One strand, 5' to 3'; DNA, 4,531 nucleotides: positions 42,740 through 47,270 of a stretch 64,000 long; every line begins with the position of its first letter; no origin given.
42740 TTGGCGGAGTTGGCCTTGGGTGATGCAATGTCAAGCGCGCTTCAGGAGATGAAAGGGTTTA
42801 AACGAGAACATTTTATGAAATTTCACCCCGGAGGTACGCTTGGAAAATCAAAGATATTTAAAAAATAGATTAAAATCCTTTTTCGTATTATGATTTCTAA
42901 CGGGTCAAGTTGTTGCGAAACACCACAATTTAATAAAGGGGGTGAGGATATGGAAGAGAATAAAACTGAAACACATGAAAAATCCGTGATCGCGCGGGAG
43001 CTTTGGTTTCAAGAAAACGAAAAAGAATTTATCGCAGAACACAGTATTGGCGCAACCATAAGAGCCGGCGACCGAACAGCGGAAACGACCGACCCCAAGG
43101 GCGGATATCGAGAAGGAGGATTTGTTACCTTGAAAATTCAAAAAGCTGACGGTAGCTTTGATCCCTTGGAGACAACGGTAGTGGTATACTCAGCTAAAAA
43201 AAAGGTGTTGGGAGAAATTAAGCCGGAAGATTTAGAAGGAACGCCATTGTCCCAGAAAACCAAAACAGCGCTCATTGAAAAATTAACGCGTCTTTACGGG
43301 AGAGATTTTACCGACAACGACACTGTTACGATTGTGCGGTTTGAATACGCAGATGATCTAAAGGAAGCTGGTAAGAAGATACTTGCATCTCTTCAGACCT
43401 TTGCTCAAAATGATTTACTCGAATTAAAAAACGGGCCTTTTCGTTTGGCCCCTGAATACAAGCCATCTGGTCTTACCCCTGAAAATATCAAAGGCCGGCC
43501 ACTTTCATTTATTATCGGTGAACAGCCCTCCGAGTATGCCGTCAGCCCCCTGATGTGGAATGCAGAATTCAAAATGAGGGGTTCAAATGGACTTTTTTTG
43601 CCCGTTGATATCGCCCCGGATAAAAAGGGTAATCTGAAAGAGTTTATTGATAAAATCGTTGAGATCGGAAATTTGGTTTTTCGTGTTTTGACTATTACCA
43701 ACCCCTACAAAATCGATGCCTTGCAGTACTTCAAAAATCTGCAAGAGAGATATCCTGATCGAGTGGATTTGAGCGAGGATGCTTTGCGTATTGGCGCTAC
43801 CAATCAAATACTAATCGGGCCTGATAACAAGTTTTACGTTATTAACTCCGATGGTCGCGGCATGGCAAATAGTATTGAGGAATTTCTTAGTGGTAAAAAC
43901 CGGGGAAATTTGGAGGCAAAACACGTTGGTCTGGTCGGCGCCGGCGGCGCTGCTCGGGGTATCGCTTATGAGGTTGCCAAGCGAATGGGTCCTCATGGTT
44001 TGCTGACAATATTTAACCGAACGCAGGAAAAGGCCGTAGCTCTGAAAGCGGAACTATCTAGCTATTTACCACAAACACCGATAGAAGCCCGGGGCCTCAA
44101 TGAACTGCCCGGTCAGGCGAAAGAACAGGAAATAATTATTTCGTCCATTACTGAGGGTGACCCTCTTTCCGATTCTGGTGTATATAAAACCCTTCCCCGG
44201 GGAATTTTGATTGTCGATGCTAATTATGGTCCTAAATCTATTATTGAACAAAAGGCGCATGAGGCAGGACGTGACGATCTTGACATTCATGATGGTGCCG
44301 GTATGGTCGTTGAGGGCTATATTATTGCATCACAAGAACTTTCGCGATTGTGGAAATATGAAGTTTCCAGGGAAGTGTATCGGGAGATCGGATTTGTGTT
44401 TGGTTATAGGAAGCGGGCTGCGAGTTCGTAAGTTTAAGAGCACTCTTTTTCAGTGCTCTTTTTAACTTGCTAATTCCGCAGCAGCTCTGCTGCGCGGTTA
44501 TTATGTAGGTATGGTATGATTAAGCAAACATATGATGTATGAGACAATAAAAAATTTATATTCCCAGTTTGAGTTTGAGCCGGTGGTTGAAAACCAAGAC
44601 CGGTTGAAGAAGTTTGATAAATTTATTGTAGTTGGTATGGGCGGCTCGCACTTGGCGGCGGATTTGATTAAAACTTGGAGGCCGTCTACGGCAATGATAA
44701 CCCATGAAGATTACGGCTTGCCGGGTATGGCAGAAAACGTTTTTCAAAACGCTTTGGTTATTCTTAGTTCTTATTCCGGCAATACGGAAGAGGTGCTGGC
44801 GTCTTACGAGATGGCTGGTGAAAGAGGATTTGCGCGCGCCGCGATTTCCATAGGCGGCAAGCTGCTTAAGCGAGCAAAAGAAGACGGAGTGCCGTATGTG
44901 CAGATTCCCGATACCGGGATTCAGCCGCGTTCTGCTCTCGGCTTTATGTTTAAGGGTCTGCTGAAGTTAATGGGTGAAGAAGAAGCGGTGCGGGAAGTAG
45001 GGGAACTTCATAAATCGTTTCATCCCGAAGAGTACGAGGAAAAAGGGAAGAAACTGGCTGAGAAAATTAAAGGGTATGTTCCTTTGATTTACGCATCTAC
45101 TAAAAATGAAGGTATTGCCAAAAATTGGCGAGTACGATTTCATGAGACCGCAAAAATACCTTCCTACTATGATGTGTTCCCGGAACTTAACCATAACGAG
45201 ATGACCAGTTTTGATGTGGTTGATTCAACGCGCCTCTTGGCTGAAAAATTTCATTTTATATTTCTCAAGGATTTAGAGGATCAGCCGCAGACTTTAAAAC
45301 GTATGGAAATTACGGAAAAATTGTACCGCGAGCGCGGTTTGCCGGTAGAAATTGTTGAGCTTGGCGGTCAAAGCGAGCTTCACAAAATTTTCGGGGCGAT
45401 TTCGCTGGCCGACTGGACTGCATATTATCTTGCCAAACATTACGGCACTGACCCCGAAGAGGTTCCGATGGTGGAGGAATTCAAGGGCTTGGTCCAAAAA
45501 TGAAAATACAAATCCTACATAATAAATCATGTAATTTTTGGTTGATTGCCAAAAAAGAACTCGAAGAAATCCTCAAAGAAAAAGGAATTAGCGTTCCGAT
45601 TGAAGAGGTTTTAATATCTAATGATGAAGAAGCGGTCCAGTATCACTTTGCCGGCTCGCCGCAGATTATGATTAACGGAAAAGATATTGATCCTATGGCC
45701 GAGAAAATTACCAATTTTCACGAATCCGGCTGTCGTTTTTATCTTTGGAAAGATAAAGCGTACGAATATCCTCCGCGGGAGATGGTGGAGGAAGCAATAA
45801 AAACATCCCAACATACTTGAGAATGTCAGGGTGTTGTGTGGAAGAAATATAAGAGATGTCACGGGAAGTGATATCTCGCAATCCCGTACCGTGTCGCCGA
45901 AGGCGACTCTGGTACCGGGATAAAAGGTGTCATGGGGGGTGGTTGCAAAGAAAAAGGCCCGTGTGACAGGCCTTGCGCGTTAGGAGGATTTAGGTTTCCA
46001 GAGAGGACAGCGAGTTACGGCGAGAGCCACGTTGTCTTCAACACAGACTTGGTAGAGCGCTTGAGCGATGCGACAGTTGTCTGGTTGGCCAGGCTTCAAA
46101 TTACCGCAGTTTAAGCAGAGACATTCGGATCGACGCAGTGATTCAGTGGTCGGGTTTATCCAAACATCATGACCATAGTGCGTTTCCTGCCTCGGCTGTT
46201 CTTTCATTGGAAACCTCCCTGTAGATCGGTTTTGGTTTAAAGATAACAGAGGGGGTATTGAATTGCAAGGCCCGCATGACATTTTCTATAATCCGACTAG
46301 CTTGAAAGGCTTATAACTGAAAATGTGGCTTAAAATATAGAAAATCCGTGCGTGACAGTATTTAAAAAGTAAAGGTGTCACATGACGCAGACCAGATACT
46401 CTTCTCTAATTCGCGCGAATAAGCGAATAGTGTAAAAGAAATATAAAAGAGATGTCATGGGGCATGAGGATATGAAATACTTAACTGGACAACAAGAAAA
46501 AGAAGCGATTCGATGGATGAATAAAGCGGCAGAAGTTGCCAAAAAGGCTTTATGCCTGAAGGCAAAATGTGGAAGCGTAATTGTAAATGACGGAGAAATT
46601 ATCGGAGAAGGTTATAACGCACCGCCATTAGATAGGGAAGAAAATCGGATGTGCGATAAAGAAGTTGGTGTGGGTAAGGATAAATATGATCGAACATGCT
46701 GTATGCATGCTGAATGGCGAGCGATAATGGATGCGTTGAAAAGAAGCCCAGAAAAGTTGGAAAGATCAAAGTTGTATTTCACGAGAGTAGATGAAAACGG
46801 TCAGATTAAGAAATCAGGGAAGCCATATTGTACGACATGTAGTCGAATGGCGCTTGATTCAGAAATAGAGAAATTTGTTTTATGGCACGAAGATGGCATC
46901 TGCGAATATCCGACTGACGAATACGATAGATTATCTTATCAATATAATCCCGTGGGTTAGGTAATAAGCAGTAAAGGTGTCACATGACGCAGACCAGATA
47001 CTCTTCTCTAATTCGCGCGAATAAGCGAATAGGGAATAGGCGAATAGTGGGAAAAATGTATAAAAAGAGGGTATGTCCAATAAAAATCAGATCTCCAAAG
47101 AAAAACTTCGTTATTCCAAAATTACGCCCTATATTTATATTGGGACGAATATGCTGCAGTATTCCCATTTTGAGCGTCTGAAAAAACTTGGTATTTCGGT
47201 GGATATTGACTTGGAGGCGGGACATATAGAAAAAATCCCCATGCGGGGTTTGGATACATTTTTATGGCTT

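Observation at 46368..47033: dCMP-deaminase gene bracketed by exact 64-bp direct repeats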

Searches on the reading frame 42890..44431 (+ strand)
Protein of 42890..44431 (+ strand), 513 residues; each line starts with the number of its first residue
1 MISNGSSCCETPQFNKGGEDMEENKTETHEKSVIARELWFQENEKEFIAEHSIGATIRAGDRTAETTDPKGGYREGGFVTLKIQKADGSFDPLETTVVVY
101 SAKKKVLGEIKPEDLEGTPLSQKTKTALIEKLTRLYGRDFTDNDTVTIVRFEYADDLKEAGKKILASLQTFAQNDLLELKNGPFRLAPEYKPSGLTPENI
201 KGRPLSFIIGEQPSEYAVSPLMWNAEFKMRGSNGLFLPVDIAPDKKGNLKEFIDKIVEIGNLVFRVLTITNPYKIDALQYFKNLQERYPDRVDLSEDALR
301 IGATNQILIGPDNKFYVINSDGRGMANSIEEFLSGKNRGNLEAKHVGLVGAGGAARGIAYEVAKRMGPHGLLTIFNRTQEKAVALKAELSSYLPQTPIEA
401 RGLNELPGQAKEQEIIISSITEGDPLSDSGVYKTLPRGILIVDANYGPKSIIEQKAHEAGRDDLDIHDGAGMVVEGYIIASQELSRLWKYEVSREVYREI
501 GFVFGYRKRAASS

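Call 8: search_protein_families(library=pfam, proteins=[window:42890-44431:+], max_evalue=0.01)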
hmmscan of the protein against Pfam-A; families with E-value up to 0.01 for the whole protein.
window:42890-44431:+ (513 aa): 2 families
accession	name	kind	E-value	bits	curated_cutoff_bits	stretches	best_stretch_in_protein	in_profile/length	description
PF01488.26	Shikimate_DH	-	1.2e-08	35.6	24.3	1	337-443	6-110/138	Shikimate / quinate 5-dehydrogenase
PF08501.16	Shikimate_dh_N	-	1.9e-07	31.6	27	1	213-286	5-72/83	Shikimate dehydrogenase substrate binding domain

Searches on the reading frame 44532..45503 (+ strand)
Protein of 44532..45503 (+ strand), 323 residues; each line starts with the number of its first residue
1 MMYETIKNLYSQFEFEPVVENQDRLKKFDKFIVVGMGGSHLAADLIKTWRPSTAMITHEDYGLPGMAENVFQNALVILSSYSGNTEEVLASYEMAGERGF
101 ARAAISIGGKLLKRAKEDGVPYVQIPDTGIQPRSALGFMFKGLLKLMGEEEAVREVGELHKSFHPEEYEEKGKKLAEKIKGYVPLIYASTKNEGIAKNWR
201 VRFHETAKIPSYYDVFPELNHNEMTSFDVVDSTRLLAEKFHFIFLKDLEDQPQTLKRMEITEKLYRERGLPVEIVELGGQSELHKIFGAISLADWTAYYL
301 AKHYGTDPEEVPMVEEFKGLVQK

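Call 8: search_protein_families(library=pfam, proteins=[window:44532-45503:+], max_evalue=0.01)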
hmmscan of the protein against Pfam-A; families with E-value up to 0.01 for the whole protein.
window:44532-45503:+ (323 aa): 3 families
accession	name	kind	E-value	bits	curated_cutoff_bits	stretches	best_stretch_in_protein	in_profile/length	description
PF10432.14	bact-PGI_C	-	3.6e-40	137.8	24.5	1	170-318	3-148/151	Bacterial phospho-glucose isomerase C-terminal SIS domain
PF01380.27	SIS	-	3e-05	24.3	25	1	28-105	5-86/131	SIS domain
PF03033.26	Glyco_transf_28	-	0.0031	18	26.2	0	16-71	75-130/139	Glycosyltransferase family 28 N-terminal domain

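Call 27: find_encoding_contigs(protein=window:44532-45503:+, flank=6000, max_places=10)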
Protein window:44532-45503:+ (323 aa): 8 contigs read that carry it; 6 places shown.
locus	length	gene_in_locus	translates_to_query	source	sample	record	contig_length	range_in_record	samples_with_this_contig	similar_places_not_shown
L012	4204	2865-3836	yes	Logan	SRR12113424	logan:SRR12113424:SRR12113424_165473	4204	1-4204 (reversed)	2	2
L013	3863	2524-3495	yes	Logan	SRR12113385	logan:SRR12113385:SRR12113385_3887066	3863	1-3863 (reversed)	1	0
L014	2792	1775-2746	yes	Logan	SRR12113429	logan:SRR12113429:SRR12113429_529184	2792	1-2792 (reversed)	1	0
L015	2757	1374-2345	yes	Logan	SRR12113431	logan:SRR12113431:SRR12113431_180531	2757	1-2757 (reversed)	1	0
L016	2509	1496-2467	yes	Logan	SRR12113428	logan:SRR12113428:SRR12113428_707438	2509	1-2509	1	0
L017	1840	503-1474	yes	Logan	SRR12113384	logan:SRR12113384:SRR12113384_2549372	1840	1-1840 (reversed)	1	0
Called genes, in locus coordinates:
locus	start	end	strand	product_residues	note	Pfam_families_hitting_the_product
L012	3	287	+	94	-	?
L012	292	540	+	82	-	PF00462:Glutaredoxin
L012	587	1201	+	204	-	PF01380:SIS, PF13580:SIS_2 (weak)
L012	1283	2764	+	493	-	PF08501:Shikimate_dh_N (weak), PF01488:Shikimate_DH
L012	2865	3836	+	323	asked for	PF10432:bact-PGI_C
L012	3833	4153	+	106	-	PF10865:DUF2703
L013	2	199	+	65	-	?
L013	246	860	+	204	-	PF01380:SIS, PF13580:SIS_2 (weak)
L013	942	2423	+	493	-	PF08501:Shikimate_dh_N (weak), PF01488:Shikimate_DH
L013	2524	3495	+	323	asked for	PF10432:bact-PGI_C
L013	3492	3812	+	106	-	PF10865:DUF2703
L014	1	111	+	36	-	?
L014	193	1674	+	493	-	PF08501:Shikimate_dh_N (weak), PF01488:Shikimate_DH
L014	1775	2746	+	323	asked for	PF10432:bact-PGI_C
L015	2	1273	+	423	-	?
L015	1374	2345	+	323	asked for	PF10432:bact-PGI_C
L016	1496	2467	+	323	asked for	PF10432:bact-PGI_C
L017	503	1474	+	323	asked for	PF10432:bact-PGI_C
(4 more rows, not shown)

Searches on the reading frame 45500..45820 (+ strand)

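Call 8: search_protein_families(library=pfam, proteins=[window:45500-45820:+], max_evalue=0.01)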
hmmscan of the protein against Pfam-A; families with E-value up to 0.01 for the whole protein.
window:45500-45820:+ (106 aa): 3 families
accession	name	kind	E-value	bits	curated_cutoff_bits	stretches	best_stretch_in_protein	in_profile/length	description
PF10865.14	DUF2703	-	6.9e-10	39.5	23.6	1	18-100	29-120/120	Domain of unknown function (DUF2703)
PF13192.12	Thioredoxin_3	-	0.00092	19.6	24.8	1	1-61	1-58/76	Thioredoxin domain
PF00462.30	Glutaredoxin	-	0.0075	16.9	22.9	0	22-62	16-59/60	Glutaredoxin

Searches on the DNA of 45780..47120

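Call 30: search_rna_families(source=window, start=45780, end=47120, threshold=evalue, max_evalue=10)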
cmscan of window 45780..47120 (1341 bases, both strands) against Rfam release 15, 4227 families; matches with E-value up to 10: 2.
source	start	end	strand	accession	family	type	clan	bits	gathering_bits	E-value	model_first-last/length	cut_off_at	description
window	45945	45977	-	RF00489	ctRNA_p42d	Gene; antisense;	-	16.6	50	2.8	1-46/46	no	ctRNA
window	47084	47120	-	RF01506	Afu_294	Gene; snRNA; snoRNA; CD-box;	-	14.7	43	6.9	47-83/83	5'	A. fumigatus snoRNA Afu_294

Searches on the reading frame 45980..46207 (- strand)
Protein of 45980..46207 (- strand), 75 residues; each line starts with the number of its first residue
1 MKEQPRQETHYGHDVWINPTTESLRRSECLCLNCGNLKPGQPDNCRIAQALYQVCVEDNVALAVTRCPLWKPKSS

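Call 26: search_protein_families(library=ncbifam, proteins=[window:45980-46207:-], max_evalue=0.01)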
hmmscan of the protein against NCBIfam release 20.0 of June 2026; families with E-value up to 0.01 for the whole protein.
window:45980-46207:- (75 aa): 0 families

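Call 68: search_protein_representatives(protein=window:45980-46207:-)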
Query: 75 residues. Proteins with E-value up to 0.001 (for the whole library): 486; up to 1e-10: 126; up to 1e-30: 1. The best 150 are listed.
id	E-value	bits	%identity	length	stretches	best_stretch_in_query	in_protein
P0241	4.3e-31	122.3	44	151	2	6-73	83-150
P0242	1.0e-29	118.0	67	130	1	1-73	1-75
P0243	3.2e-29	116.4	72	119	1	1-72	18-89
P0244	2.4e-27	110.4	61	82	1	1-74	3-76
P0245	2.1e-26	107.4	67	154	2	1-44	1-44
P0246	2.4e-26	107.2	61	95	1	1-74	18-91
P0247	4.5e-26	106.4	61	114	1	2-73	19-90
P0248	4.0e-25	103.3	58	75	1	1-74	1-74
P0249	4.4e-25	103.2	58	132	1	1-72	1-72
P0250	4.8e-25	103.1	61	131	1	2-75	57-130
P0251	1.8e-24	101.2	57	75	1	1-75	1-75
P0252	6.6e-24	99.5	78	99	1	21-74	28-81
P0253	1.4e-22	95.3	55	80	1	1-75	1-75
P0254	5.5e-22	93.3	51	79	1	1-73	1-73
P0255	8.2e-22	92.8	53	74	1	1-74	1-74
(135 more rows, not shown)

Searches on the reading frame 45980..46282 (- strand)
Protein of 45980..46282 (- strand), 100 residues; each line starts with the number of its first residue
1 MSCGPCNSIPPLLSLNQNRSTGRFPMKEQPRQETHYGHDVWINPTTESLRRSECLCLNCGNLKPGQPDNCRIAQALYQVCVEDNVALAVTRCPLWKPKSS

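Call 8: search_protein_families(library=pfam, proteins=[window:45980-46282:-], max_evalue=0.01)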
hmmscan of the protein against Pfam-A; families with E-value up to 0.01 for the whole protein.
window:45980-46282:- (100 aa): 0 families

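Call 15: find_encoding_contigs(protein=window:45980-46282:-, flank=5000, max_places=10)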
Protein window:45980-46282:- (100 aa): no gene with exactly this product is on record in the collection.
